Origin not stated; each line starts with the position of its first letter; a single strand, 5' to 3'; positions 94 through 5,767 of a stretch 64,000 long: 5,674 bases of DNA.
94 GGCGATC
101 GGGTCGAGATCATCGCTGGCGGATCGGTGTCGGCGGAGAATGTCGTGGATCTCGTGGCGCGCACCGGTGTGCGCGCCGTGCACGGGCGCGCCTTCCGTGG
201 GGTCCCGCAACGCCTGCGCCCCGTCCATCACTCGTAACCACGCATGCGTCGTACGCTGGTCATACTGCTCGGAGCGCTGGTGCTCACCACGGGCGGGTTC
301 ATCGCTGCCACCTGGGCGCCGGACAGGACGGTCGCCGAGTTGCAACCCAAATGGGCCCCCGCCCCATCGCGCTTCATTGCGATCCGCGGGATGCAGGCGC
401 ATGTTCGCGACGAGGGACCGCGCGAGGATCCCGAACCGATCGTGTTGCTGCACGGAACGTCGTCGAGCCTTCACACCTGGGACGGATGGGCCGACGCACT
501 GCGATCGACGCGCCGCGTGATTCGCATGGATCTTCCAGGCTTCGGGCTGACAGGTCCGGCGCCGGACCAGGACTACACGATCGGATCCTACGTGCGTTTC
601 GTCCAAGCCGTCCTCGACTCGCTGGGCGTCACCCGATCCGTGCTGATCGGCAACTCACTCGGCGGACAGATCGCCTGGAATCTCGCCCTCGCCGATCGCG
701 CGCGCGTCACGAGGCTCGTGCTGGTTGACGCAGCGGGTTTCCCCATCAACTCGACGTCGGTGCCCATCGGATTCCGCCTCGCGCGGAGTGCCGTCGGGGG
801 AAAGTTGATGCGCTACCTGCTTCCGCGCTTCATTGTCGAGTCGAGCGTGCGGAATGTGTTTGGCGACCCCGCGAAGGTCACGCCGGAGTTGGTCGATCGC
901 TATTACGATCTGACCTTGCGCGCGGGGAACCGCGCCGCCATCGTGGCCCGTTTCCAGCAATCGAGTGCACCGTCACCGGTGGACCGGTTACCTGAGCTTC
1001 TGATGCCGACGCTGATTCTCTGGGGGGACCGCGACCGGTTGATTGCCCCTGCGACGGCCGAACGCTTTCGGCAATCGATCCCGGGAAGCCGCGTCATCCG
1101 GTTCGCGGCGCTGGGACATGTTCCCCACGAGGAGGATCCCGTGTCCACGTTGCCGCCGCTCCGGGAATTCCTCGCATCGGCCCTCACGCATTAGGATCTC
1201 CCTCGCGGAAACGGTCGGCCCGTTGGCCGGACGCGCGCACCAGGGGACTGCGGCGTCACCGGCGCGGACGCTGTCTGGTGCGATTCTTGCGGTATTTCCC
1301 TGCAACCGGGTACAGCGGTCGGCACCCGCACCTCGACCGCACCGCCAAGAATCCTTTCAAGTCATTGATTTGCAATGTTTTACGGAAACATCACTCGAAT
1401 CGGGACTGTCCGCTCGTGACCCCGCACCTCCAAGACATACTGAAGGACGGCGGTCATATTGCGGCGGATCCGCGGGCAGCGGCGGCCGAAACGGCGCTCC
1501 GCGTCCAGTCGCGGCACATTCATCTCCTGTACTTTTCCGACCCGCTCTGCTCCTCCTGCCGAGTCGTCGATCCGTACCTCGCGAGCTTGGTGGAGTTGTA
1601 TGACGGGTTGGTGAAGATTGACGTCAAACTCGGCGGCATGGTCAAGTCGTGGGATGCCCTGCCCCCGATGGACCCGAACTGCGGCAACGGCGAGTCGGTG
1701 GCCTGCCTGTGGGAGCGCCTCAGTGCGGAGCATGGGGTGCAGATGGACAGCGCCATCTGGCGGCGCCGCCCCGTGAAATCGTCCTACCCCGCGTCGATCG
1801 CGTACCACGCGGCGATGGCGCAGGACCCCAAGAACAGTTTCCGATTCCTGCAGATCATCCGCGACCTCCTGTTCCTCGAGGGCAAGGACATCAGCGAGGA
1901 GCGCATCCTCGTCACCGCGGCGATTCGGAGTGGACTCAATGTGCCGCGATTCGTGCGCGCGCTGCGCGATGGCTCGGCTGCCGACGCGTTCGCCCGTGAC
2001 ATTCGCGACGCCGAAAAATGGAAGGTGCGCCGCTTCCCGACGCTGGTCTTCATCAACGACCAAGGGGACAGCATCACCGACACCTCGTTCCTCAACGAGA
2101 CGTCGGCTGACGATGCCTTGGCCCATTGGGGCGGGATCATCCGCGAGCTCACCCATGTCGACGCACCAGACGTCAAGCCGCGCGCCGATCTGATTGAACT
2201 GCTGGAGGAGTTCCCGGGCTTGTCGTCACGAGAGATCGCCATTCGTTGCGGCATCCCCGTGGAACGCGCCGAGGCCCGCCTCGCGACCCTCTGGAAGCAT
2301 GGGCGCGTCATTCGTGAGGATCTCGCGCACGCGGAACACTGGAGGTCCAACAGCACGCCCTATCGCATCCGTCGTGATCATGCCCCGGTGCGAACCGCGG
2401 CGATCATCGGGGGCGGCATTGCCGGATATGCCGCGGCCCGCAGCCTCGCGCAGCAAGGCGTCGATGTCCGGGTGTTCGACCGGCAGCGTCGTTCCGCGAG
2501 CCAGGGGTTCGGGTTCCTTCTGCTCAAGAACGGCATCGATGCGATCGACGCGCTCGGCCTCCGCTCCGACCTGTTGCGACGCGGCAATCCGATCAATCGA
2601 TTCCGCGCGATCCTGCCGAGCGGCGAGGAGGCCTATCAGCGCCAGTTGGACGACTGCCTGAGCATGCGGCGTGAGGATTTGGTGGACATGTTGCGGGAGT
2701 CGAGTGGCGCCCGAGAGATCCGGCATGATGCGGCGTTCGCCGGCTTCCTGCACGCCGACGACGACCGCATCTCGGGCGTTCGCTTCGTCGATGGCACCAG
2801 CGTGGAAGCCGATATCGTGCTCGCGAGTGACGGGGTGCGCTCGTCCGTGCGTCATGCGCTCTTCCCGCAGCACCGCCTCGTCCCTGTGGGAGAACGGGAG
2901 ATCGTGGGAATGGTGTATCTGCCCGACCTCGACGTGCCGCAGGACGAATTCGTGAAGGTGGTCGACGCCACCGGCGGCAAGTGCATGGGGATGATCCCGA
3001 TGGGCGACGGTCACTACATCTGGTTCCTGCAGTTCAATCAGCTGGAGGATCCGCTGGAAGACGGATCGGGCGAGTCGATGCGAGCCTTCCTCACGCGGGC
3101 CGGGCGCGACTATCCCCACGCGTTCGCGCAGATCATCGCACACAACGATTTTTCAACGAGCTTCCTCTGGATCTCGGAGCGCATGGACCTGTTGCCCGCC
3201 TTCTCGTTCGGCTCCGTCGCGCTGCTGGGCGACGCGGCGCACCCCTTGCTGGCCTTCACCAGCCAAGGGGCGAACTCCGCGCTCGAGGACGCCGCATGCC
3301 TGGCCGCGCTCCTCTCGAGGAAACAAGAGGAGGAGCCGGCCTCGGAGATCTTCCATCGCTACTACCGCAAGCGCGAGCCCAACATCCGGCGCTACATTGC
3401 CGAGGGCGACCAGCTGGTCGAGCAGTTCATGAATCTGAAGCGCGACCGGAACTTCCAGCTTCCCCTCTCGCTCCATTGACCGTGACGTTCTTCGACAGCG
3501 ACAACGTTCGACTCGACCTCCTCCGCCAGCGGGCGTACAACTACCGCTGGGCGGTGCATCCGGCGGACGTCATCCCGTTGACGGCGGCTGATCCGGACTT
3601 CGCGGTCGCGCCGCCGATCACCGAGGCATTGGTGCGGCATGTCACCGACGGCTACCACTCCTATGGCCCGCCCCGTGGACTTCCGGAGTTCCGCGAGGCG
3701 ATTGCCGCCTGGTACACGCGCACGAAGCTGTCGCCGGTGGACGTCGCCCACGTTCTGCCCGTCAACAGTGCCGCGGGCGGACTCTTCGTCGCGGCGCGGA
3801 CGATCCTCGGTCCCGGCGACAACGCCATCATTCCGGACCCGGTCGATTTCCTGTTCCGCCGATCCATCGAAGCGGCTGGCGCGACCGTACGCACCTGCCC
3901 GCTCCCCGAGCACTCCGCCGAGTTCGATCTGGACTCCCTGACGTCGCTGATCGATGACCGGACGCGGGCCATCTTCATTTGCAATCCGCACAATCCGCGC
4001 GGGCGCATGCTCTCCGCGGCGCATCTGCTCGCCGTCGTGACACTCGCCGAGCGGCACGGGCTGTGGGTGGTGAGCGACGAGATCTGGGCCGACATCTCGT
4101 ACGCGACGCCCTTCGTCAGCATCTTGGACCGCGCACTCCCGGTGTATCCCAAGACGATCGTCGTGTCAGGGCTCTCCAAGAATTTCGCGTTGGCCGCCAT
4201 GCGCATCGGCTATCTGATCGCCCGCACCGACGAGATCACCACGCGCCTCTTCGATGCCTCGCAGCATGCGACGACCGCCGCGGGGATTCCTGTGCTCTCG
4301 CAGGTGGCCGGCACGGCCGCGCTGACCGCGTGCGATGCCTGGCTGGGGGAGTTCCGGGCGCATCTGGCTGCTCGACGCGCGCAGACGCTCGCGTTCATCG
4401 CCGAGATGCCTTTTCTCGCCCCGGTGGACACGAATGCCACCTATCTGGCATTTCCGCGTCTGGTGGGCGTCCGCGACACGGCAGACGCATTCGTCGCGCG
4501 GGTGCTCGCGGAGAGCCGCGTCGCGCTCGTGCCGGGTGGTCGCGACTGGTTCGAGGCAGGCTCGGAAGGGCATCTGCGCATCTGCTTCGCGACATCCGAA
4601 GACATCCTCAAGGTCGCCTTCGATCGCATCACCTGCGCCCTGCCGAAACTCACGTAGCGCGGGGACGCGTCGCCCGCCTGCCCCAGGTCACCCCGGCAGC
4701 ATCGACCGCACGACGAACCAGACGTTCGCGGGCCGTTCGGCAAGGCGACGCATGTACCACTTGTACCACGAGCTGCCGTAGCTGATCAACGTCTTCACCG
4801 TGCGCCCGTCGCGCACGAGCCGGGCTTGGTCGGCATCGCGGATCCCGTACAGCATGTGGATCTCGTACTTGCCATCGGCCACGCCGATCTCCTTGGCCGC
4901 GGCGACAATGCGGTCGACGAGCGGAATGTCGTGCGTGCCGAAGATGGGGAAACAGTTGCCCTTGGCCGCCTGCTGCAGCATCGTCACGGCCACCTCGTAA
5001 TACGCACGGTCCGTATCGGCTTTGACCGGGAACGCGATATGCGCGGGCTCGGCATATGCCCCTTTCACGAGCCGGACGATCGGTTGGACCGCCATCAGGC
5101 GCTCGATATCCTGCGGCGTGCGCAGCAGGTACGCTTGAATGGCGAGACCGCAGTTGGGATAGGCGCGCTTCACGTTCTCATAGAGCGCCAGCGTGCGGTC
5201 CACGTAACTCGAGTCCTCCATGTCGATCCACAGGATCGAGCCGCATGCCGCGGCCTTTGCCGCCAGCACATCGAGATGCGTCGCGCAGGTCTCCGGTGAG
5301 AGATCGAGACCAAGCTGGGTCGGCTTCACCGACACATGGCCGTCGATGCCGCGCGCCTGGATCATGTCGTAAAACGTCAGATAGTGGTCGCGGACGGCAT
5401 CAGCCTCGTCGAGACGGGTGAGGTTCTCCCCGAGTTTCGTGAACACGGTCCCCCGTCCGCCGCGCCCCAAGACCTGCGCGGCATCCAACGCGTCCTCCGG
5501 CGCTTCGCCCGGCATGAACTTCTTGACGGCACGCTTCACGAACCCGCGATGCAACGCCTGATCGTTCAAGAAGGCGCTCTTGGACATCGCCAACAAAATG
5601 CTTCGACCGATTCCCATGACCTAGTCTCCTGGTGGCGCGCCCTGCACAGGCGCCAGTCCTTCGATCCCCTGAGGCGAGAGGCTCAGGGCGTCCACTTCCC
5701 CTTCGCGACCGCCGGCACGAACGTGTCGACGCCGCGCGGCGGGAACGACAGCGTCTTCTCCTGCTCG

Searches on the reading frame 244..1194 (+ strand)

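Call 12: search_protein_families(library=pfam, proteins=[window:244-1194:+])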
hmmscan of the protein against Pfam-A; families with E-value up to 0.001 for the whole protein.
window:244-1194:+ (316 aa): 4 families
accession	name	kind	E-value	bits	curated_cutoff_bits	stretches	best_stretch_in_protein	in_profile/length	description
PF00561.26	Abhydrolase_1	-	4e-32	112.3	25.8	1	65-299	2-245/245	alpha/beta hydrolase fold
PF12697.13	Abhydrolase_6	-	4e-26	93.4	26.3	1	66-299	1-211/217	Alpha/beta hydrolase family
PF12146.15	Hydrolase_4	-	2.7e-14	53.5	27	1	66-292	7-232/239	Serine aminopeptidase, S33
PF06342.18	DUF1057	-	6e-05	22.7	21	1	90-181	63-152/297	Alpha/beta hydrolase of unknown function (DUF1057)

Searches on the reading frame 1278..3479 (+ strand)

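Call 12: search_protein_families(library=pfam, proteins=[window:1278-3479:+])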
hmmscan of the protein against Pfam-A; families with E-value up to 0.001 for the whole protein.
window:1278-3479:+ (733 aa): 8 families
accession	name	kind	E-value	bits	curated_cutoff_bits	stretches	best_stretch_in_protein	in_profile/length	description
PF13743.12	Thioredoxin_5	-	2.1e-30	106.3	27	1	86-263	3-168/186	Thioredoxin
PF01494.25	FAD_binding_3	-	9.8e-27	94.5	22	1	374-706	4-345/349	FAD binding domain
PF01323.26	DSBA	-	1.5e-07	31.8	25.6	1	85-262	4-175/191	DSBA-like thioredoxin domain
PF07992.20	Pyr_redox_2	-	9.6e-07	28.9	26.1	1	375-405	4-34/291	Pyridine nucleotide-disulphide oxidoreductase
PF13450.12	NAD_binding_8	-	1.3e-06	29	21.9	1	376-405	1-30/68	NAD(P)-binding Rossmann-like domain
PF01266.30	DAO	-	2.2e-06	27.9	27.9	1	375-410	3-40/353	FAD dependent oxidoreductase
PF00085.26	Thioredoxin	-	0.00083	19.8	23.5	0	77-116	15-58/103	Thioredoxin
PF00890.30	FAD_binding_2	-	0.00087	19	20.4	1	375-410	3-43/414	FAD binding domain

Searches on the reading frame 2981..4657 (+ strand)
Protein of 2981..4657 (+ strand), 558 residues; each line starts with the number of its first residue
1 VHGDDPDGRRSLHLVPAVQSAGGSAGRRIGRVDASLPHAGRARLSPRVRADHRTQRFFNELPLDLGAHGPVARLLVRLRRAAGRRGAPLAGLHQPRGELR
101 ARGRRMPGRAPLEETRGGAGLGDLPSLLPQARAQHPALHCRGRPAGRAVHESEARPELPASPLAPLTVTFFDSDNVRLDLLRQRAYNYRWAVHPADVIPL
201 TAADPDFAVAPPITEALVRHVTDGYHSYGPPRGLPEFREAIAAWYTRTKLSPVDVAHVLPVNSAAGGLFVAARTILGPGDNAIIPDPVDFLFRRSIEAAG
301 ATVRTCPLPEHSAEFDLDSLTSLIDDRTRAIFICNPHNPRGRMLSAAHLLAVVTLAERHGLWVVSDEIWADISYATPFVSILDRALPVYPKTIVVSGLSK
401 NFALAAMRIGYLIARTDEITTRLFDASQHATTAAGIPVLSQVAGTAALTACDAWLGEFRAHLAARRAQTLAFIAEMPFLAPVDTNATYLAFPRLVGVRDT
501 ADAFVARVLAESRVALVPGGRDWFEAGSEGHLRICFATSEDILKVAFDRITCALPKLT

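Call 12: search_protein_families(library=pfam, proteins=[window:2981-4657:+])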
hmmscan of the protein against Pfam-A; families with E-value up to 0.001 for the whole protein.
window:2981-4657:+ (558 aa): 3 families
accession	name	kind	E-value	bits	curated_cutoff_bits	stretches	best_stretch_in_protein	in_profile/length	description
PF00155.27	Aminotran_1_2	-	1.6e-50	172.8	19.7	1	196-550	2-361/361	Aminotransferase class I and II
PF01212.27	Beta_elim_lyase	-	8.9e-05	22.4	27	1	253-366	45-168/288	Beta-eliminating lyase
PF01041.23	DegT_DnrJ_EryC1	-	0.00038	20.2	19.8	1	254-366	38-145/360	DegT/DnrJ/EryC1/StrS aminotransferase family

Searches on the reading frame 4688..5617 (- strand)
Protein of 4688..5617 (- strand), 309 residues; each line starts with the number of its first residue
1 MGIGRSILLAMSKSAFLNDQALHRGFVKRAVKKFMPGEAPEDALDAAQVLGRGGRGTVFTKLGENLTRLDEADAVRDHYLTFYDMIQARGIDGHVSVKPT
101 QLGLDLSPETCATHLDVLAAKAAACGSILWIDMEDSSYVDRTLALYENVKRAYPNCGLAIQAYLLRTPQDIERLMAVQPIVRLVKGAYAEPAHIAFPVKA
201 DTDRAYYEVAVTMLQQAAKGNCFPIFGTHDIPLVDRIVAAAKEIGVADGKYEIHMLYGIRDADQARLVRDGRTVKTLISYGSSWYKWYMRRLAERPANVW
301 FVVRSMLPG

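Call 12: search_protein_families(library=pfam, proteins=[window:4688-5617:-])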
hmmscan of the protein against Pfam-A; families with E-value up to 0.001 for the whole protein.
window:4688-5617:- (309 aa): 1 family
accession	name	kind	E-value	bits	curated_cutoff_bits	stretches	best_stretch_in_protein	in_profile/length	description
PF01619.24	Pro_dh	-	1.9e-27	97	27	1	45-302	3-276/278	Proline dehydrogenase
